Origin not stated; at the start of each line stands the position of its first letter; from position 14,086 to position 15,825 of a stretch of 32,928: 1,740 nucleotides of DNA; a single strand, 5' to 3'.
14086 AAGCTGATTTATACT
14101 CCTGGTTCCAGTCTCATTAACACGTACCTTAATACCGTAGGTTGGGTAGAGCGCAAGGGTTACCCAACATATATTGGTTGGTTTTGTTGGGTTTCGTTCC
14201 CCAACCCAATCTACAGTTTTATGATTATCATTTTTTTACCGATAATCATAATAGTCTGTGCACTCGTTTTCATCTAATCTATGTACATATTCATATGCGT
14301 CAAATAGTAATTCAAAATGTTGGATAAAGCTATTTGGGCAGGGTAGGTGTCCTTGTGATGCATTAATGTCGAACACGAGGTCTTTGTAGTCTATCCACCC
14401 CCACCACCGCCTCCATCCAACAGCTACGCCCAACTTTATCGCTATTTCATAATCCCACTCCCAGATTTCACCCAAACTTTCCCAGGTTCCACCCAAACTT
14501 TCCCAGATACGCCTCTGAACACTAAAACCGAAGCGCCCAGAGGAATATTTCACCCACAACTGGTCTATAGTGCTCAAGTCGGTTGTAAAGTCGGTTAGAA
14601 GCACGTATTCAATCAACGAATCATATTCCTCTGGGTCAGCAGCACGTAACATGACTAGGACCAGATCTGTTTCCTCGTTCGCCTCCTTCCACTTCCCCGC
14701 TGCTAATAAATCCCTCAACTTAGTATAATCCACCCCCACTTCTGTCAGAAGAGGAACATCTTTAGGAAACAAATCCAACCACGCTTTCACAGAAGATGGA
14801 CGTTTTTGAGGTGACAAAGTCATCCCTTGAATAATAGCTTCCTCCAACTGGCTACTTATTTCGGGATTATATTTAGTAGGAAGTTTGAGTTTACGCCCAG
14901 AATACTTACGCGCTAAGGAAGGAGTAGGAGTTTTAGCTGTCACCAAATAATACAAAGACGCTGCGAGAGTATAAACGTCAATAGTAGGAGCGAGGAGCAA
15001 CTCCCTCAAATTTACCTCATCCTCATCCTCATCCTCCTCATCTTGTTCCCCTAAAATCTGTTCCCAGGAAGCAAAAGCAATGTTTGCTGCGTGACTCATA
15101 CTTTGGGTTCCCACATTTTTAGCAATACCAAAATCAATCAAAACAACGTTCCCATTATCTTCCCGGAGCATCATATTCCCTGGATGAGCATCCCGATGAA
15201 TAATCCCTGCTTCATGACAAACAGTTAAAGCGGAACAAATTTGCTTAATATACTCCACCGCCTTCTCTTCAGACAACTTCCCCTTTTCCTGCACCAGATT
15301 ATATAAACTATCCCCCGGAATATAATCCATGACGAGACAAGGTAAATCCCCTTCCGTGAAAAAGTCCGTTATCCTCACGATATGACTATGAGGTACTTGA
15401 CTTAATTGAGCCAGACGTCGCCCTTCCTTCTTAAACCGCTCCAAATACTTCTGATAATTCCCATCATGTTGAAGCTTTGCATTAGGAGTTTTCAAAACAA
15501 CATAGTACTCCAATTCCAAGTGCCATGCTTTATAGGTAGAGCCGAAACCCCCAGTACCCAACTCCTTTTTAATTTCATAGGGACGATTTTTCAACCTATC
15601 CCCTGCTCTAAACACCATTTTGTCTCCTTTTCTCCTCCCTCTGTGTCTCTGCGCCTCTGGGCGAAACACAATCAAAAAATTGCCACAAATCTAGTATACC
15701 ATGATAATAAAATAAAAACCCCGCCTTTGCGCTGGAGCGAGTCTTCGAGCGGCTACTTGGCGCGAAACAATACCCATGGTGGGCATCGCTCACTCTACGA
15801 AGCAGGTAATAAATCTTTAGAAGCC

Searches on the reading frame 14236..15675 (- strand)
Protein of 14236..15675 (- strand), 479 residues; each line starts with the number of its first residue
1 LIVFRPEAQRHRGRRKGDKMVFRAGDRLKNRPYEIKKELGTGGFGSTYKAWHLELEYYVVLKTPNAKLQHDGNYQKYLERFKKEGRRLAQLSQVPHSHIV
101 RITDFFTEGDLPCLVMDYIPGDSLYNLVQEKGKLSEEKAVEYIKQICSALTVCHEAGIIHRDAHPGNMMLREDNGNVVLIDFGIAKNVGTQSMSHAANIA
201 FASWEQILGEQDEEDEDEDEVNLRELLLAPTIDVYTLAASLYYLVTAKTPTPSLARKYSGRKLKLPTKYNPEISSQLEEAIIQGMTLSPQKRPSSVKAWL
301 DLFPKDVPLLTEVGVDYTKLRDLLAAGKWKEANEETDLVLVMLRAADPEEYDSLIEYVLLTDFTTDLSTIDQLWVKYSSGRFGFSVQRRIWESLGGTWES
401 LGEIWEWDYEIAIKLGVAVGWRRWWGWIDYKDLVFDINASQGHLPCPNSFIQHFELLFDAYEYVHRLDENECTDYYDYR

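Call 65: search_protein_families(library=pfam, proteins=[window:14236-15675:-], max_evalue=0.001)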
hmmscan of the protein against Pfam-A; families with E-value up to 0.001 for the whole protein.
window:14236-15675:- (479 aa): 8 families
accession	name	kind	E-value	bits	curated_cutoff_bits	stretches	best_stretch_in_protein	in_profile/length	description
PF00069.31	Pkinase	-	4.2e-36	125.1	31.7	1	33-296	1-255/263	Protein kinase domain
PF05419.17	GUN4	-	1.6e-30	106.6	29.2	1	312-450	3-128/141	GUN4-like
PF07714.23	PK_Tyr_Ser-Thr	-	1.9e-20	73.7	23.1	1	34-294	2-250/258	Protein tyrosine and serine/threonine kinase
PF03109.22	ABC1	-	8.4e-10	38.6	22.9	1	113-201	144-230/244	ABC1 atypical kinase-like domain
PF01636.29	APH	-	3.4e-09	37.2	23.2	1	156-185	168-197/239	Phosphotransferase enzyme family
PF01163.29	RIO1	-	4e-05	23.7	22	1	113-183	82-149/187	RIO domain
PF17667.7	Pkinase_fungal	-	0.00067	18.9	24.1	1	148-197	297-355/387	Fungal protein kinase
PF06293.20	Kdo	-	0.00091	19.2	21.3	0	122-183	103-167/207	Lipopolysaccharide kinase (Kdo/WaaP) family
